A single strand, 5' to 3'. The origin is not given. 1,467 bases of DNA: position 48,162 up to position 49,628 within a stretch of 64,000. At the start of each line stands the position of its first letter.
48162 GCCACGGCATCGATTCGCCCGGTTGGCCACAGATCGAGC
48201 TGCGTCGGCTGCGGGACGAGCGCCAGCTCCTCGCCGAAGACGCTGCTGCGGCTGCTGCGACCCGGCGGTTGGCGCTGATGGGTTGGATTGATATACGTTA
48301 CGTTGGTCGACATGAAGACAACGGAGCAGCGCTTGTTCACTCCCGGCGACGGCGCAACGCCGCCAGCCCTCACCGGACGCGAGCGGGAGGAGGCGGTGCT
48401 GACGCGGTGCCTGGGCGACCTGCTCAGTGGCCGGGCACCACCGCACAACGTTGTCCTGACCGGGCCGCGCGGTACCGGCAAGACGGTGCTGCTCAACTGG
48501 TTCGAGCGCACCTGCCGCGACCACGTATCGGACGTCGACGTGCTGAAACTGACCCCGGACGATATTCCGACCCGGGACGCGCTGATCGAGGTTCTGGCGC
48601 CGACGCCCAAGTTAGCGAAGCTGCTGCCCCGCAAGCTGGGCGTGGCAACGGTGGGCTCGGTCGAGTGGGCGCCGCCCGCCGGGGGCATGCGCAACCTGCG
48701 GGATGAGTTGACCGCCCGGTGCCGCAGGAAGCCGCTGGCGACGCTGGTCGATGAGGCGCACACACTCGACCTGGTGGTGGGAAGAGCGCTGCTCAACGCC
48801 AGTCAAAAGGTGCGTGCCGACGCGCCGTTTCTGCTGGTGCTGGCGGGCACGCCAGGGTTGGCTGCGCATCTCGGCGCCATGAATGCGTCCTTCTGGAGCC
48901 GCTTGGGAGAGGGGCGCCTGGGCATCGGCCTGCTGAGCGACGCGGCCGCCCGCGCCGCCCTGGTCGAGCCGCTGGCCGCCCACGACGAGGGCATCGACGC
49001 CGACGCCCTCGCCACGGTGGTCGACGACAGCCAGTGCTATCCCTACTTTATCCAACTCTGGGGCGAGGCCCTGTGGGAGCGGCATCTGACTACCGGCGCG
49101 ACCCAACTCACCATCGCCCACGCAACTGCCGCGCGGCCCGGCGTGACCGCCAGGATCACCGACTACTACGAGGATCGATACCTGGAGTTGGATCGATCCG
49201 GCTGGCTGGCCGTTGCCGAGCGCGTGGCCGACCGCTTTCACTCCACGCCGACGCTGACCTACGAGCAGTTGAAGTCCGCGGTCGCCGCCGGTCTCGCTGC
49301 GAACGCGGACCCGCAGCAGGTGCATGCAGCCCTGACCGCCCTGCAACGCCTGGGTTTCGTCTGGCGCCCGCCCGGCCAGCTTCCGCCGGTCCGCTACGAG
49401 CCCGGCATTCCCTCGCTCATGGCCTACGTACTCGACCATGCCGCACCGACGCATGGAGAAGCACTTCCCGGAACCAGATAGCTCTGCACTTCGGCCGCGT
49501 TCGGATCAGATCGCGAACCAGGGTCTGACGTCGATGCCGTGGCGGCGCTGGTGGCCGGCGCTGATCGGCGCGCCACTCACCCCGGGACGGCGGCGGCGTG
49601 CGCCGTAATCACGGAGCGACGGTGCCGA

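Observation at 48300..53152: The 5' end of one AAA-ATPase gene is present three times and marks rearrangement breakpoints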

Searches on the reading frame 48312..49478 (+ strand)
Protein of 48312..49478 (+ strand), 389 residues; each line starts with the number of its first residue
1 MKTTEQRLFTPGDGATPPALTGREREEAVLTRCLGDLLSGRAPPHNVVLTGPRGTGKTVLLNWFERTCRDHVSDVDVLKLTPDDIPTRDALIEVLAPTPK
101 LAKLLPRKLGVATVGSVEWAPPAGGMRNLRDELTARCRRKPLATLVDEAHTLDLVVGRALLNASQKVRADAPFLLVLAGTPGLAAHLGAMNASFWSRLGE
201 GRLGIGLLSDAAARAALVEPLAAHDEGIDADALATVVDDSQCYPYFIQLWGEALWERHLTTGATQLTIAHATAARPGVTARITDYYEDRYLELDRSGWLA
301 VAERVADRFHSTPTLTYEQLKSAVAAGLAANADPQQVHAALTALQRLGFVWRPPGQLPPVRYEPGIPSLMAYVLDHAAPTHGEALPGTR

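Call 9: find_encoding_contigs(protein=window:48312-49478:+, flank=10000, max_places=6)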
Protein window:48312-49478:+ (389 aa): 1 contig read that carries it; 1 place shown.
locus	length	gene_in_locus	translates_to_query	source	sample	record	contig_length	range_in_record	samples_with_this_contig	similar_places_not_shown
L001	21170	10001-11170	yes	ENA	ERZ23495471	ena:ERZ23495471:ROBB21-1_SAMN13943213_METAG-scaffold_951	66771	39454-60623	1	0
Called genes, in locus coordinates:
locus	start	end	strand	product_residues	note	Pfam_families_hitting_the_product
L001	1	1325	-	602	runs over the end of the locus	PF00496:SBP_bac_5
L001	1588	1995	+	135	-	PF05534:HicB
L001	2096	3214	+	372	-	PF01370:Epimerase, PF05368:NmrA, PF01073:3Beta_HSD, PF07993:NAD_binding_4, PF13460:NAD_binding_10, PF16363:GDP_Man_Dehyd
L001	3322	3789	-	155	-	PF05168:HEPN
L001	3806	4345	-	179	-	PF01909:NTP_transf_2, PF18765:Polbeta (weak)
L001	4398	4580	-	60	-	-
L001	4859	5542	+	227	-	-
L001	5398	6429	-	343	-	PF04116:FA_hydroxylase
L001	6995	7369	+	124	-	PF05534:HicB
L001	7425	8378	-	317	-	PF12911:OppC_N, PF00528:BPD_transp_1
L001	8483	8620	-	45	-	-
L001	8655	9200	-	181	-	PF00528:BPD_transp_1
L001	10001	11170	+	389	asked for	PF13191:AAA_16, PF13401:AAA_22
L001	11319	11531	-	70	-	PF06769:YoeB_toxin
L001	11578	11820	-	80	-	PF02604:PhdYeFM_antitox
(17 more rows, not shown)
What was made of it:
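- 48312..49481 (+): Intact ATPase gene (copy 1), 389 aa, a P-loop NTPase of the AAA_16/AAA_22 type. It was called as a gene on the source scaffold (call 9).
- The window is a short-read metagenome scaffold (call 9).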

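Call 10: search_protein_families(library=pfam, proteins=[window:48312-49478:+], max_evalue=0.01)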
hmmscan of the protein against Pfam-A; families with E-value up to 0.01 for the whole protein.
window:48312-49478:+ (389 aa): 5 families
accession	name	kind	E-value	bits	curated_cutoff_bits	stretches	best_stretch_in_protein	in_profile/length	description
PF13191.12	AAA_16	-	5.8e-10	40.4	32.6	1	20-156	2-148/167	AAA ATPase domain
PF13401.12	AAA_22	-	6.9e-09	36.5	27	1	47-184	8-127/130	AAA domain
PF13604.12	AAA_30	-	4.2e-05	23.8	27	1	47-169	21-117/191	AAA domain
PF05673.19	DUF815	-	0.0021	17.7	23.8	1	19-99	29-106/249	Protein of unknown function (DUF815)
PF24389.1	ORC-CDC6-like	-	0.0051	16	27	1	44-65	32-53/571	ORC-CDC6-like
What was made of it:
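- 48312..49481 (+): Pfam AAA_16 scores 40.4 bits (cutoff 32.6) and AAA_22 scores 36.5 bits (cutoff 27) (call 10).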

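Call 12: find_homologous_proteins(query=window:48312-49478:+)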
Query window:48312-49478:+ (389 aa): 2091 proteins with E <= 0.001 among 8000 candidates; the best 120 are listed.
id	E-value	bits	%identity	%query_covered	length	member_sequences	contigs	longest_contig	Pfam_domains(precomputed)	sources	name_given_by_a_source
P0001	1.3e-253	859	99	100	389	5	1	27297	PF13401.13,PF13191.13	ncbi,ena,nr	ncbi:MAG: ATP-binding protein [Spirochaetaceae bacterium]|nr:ATP-binding protein [Spirochaetaceae ba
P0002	2.9e-232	789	92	100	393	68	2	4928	PF13401.13,PF13191.13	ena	-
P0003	4.5e-218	742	87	99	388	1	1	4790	PF13401.13,PF13191.13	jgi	-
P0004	3.0e-214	729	85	100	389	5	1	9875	PF13401.13,PF13191.13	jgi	-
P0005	1.9e-210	717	85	97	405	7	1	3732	PF13401.13,PF13191.13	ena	-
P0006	2.7e-210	716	83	100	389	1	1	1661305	PF13401.13,PF13191.13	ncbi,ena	-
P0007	1.1e-208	711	84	98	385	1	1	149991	PF13401.13,PF13191.13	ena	-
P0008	8.7e-208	708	84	97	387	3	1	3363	PF13401.13,PF13191.13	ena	-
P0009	1.0e-207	708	84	97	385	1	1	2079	PF13604.13,PF13401.13,PF13191.13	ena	-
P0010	7.0e-207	705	82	100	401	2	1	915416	PF13401.13,PF13191.13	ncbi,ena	-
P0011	9.3e-207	705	83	98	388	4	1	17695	PF13401.13,PF13191.13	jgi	-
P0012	1.3e-206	704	82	99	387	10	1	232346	PF13604.13,PF13401.13,PF13191.13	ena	-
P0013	2.6e-206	703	83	98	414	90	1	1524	PF13401.13,PF13191.13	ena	-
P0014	8.2e-206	702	82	100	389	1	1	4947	PF13401.13,PF13191.13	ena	-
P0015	1.4e-205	701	81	100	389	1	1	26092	PF13401.13,PF13191.13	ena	-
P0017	2.7e-205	700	81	100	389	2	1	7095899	PF13401.13,PF13191.13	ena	-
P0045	1.5e-195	668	79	99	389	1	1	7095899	PF13401.13,PF13191.13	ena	-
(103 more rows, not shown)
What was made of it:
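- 48312..49481 (+): More than 2000 homologues were found, and the best 120 are 67-99% identical and mostly about 375-400 aa (call 12).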

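Call 13: find_encoding_contigs(protein=P0017, flank=6000, max_places=3)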
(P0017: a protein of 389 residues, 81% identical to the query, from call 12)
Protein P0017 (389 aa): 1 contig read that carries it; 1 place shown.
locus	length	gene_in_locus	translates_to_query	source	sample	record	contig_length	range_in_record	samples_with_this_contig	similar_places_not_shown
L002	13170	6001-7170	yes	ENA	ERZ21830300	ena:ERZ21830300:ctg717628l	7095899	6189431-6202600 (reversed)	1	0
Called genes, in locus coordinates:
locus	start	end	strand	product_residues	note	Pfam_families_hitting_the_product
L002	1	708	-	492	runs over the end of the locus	PF00884:Sulfatase, PF16347:SGSH_C (faint)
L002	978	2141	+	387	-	PF01408:GFO_IDH_MocA, PF02894:GFO_IDH_MocA_C (weak), PF22725:GFO_IDH_MocA_C3 (weak)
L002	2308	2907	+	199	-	PF13489:Methyltransf_23, PF01135:PCMT, PF01209:Ubie_methyltran, PF05175:MTS, PF06325:PrmA, PF13847:Methyltransf_31, PF08241:Methyltransf_11, PF08242:Methyltransf_12, +3 more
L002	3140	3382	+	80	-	-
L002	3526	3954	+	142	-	PF01442:Apolipoprotein (weak)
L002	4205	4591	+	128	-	-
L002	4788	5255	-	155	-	PF05168:HEPN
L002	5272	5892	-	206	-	PF01909:NTP_transf_2, PF18765:Polbeta (weak)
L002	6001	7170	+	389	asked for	PF13191:AAA_16, PF13401:AAA_22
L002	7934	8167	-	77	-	-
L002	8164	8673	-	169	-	-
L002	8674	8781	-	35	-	-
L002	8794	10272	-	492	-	PF20042:DUF6444 (weak), PF13005:zf-IS66 (weak), PF03050:DDE_Tnp_IS66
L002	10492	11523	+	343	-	PF08240:ADH_N (weak), PF16912:Glu_dehyd_C, PF00107:ADH_zinc_N, PF13602:ADH_zinc_N_2 (weak)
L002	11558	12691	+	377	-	PF13378:MR_MLE_C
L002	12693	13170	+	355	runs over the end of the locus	PF01073:3Beta_HSD, PF01370:Epimerase, PF02719:Polysacc_synt_2 (faint), PF04321:RmlD_sub_bind, PF05368:NmrA, PF13460:NAD_binding_10, PF16363:GDP_Man_Dehyd, PF07993:NAD_binding_4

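Call 14: find_encoding_contigs(protein=P0045, flank=6000, max_places=3)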
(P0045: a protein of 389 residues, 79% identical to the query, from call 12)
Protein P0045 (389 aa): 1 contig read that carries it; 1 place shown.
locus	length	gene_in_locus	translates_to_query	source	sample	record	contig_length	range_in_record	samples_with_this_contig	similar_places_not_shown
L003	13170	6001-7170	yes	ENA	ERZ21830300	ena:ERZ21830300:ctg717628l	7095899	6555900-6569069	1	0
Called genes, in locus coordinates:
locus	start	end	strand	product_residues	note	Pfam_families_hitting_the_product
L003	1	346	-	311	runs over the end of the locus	-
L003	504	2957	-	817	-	PF12161:HsdM_N, PF02384:N6_Mtase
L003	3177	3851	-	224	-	PF02737:3HCDH_N, PF00725:3HCDH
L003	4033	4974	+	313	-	PF00296:Bac_luciferase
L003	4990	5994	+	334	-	PF00296:Bac_luciferase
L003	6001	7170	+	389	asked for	PF13191:AAA_16, PF13401:AAA_22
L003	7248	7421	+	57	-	-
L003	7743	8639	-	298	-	PF20247:DUF6602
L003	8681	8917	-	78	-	-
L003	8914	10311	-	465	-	PF13749:HATPase_c_4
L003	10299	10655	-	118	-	PF13271:DUF4062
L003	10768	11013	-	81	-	-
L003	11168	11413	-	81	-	PF02604:PhdYeFM_antitox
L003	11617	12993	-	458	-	PF00884:Sulfatase, PF01663:Phosphodiest (faint), PF16347:SGSH_C (faint)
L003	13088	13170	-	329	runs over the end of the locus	PF19300:BPD_transp_1_N (weak), PF00528:BPD_transp_1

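Call 15: find_encoding_contigs(protein=P0001, flank=10000, max_places=3)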
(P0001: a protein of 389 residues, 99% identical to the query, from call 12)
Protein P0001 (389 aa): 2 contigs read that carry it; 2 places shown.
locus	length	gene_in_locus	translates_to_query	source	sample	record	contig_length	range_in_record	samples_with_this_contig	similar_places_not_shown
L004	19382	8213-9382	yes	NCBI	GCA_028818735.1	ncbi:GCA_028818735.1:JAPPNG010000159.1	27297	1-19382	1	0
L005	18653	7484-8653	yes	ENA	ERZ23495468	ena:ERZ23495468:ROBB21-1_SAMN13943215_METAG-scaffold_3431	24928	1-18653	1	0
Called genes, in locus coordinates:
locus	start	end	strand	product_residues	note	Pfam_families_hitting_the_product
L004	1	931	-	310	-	PF12911:OppC_N (weak), PF00528:BPD_transp_1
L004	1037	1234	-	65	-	PF00528:BPD_transp_1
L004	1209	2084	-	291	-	PF12911:OppC_N, PF00528:BPD_transp_1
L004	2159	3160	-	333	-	PF19300:BPD_transp_1_N (weak), PF00528:BPD_transp_1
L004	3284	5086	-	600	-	PF00496:SBP_bac_5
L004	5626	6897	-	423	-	PF13173:AAA_14, PF13635:DUF4143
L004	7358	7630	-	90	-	PF12441:CopG_antitoxin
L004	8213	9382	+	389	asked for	PF13191:AAA_16, PF13401:AAA_22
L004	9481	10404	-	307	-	PF12911:OppC_N, PF00528:BPD_transp_1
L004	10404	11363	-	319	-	PF19300:BPD_transp_1_N (weak), PF00528:BPD_transp_1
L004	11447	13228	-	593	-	PF00496:SBP_bac_5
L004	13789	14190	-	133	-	PF01850:PIN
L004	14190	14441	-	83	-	PF22513:FitA-like_RHH (weak)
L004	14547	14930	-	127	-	PF01850:PIN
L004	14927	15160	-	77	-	PF02604:PhdYeFM_antitox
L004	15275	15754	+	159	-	PF00293:NUDIX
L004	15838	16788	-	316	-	PF00389:2-Hacid_dh, PF02826:2-Hacid_dh_C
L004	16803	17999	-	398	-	PF02746:MR_MLE_N, PF13378:MR_MLE_C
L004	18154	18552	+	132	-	PF07883:Cupin_2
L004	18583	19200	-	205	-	PF12146:Hydrolase_4 (faint), PF20408:Abhydrolase_11, PF01738:DLH (faint)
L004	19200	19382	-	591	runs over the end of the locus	PF01019:G_glu_transpept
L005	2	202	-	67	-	?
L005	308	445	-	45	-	-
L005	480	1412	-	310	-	PF12911:OppC_N, PF00528:BPD_transp_1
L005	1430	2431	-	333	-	PF19300:BPD_transp_1_N (weak), PF00528:BPD_transp_1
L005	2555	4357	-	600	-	PF00496:SBP_bac_5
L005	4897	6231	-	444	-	PF13173:AAA_14, PF13635:DUF4143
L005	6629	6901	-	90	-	PF12441:CopG_antitoxin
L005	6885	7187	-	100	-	PF04365:BrnT_toxin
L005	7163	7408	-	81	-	PF00496:SBP_bac_5 (weak)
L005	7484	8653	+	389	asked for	PF13191:AAA_16, PF13401:AAA_22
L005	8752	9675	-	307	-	PF12911:OppC_N, PF00528:BPD_transp_1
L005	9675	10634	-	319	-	PF19300:BPD_transp_1_N (weak), PF00528:BPD_transp_1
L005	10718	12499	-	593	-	PF00496:SBP_bac_5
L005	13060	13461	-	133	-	PF01850:PIN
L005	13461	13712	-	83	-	PF22513:FitA-like_RHH (weak)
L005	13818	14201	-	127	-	PF01850:PIN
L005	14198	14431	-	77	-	PF02604:PhdYeFM_antitox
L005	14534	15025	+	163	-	PF00293:NUDIX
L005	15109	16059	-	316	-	PF00389:2-Hacid_dh, PF02826:2-Hacid_dh_C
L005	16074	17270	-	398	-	PF02746:MR_MLE_N, PF13378:MR_MLE_C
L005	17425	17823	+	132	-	PF07883:Cupin_2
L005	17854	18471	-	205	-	PF12146:Hydrolase_4 (faint), PF20408:Abhydrolase_11, PF01738:DLH (faint)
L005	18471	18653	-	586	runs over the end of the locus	PF01019:G_glu_transpept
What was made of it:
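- The gene is multi-copy per genome and sits in varied contexts (calls 12-15).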

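Call 23: search_protein_families(library=ncbifam, proteins=[window:48312-49478:+], max_evalue=1)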
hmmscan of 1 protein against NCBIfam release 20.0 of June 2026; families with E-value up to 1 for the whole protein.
window:48312-49478:+ (389 aa): 9 families
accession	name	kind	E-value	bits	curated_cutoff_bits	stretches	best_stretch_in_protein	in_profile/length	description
TIGR02928.1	TIGR02928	subfamily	6.5e-06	25.2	181.3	1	16-95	13-95/366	orc1/cdc6 family replication initiation protein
NF047389.1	ATPase_Sll1717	subfamily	0.00091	18.4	75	1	44-89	29-70/454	P-loop ATPase, Sll1717 family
NF001623.0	PRK00411.1-1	equivalog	0.066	11.9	311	1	17-72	30-86/411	ORC1-type DNA replication protein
NF053860.1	DS41_1_antiphage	equivalog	0.074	12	370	1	42-69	37-64/448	anti-phage protein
NF001625.0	PRK00411.1-3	equivalog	0.088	11.5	501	1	16-75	32-90/415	ORC1-type DNA replication protein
TIGR00368.1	TIGR00368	hypoth_equivalog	0.26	9.8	362.4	1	42-62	209-229/499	YifB family Mg chelatase-like AAA ATPase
TIGR01242.2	TIGR01242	subfamily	0.27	10.2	500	1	40-61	144-165/362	proteasome-activating nucleotidase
TIGR01448.2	helicase_RecD2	equivalog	0.28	9.2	500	1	47-165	334-433/713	SF1B family DNA helicase RecD2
TIGR00929.1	VirB4_CagE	subfamily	0.31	9.2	643.1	1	45-63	438-456/792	VirB4 family type IV secretion/conjugal transfer ATPase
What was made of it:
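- On ORC1/Cdc6 replication initiators: TIGR02928 scores 25.2 bits against a cutoff of 181 (call 23).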

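Call 24: search_protein_families(library=padloc, proteins=[window:48312-49478:+], max_evalue=1)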
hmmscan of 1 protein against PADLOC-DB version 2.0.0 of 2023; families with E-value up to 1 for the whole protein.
window:48312-49478:+ (389 aa): 4 families
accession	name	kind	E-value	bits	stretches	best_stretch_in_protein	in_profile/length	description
PDLC05065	PDC-S68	-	0.01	11.6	1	48-82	624-656/1221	-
PDLC01515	Csx3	-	0.019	12.6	1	46-83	8-45/183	"CAS-I,CAS-III; associated"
PDLC04140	mad8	-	0.021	12.4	1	43-62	26-45/314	mads_8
PDLC04789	PDC-S01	-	0.053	10.6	1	45-90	18-58/375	-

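Call 25: search_solved_structures(query=window:48312-49478:+, max_evalue=1)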
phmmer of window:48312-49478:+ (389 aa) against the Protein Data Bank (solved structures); distinct sequences matched with E-value up to 1: 10.
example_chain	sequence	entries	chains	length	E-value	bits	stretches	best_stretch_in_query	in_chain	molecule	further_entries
4l15_A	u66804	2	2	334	0.014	17.8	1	25-101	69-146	Fidgetin-like protein 1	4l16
7wd3_A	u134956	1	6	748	0.083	15.2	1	40-76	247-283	ATPase family gene 2 protein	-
7nku_A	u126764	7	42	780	0.089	15.1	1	40-76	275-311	ATPase family gene 2 protein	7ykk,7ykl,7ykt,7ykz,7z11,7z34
7wbb_A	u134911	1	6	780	0.09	15.1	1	40-76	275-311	AFG2 isoform 1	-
7znu_A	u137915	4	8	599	0.1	15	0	137-268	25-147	Beta-(1-->2)glucan export ATP-binding/permease protein NdvA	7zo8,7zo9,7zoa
5xaj_C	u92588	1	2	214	0.22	13.8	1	208-335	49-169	Fab E1 light chain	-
6chs_H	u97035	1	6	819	0.3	13.4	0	40-61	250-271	Putative cell division control protein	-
6c2u_A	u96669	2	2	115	0.55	12.5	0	47-84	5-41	phosphate-loop protein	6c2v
3lmj_L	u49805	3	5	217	0.64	12.3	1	171-335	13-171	Light chain of anti HIV Fab from human 21c antibody | 21c Fab VL domain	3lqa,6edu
5oql_Z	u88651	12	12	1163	0.92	11.8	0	24-74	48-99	Bms1 | Bms1-type G domain-containing protein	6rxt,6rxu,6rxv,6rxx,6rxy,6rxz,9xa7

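Call 46: predict_structure(alignment_id=A3)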
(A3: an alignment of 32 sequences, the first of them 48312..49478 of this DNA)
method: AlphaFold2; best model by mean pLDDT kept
length: 389 residues; sequences in the alignment: 32
mean_pLDDT: 55.3   pTM: 0.47
mean pLDDT of the five models: 55.3, 54.5, 53.8, 52.6, 52.1
residues with pLDDT >= 90: 34; 70-90: 108; 50-70: 33; < 50: 214
segments of 3 or more residues with pLDDT < 50: 1-25, 33-130, 133-205, 353-359, 379-389
pLDDT, mean of each block of 10 residues (from residue 1): 26 32 48 43 33 35 36 34 36 38 26 24 42 45 32 38 42 32 30 34 50 75 86 90 75 87 95 92 82 86 88 78 87 85 71 43 63 75 35
secondary structure, 60 per line:
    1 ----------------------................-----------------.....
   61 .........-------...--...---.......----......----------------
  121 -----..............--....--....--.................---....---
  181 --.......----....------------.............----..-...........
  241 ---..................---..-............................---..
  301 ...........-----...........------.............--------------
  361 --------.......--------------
elements in order: H23-38 H56-69 H88-94 H99-104 H126-139 E142-145 H148-151 H154-170 E174-177 H183-189 H194-197 H210-222 H230-240 H244-261 H268-295 H299-311 H317-327 H334-346 H369-375
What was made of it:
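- On ORC1/Cdc6 replication initiators: The AlphaFold2 model has mean pLDDT 55, with the ATPase domain below 50 (call 46).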
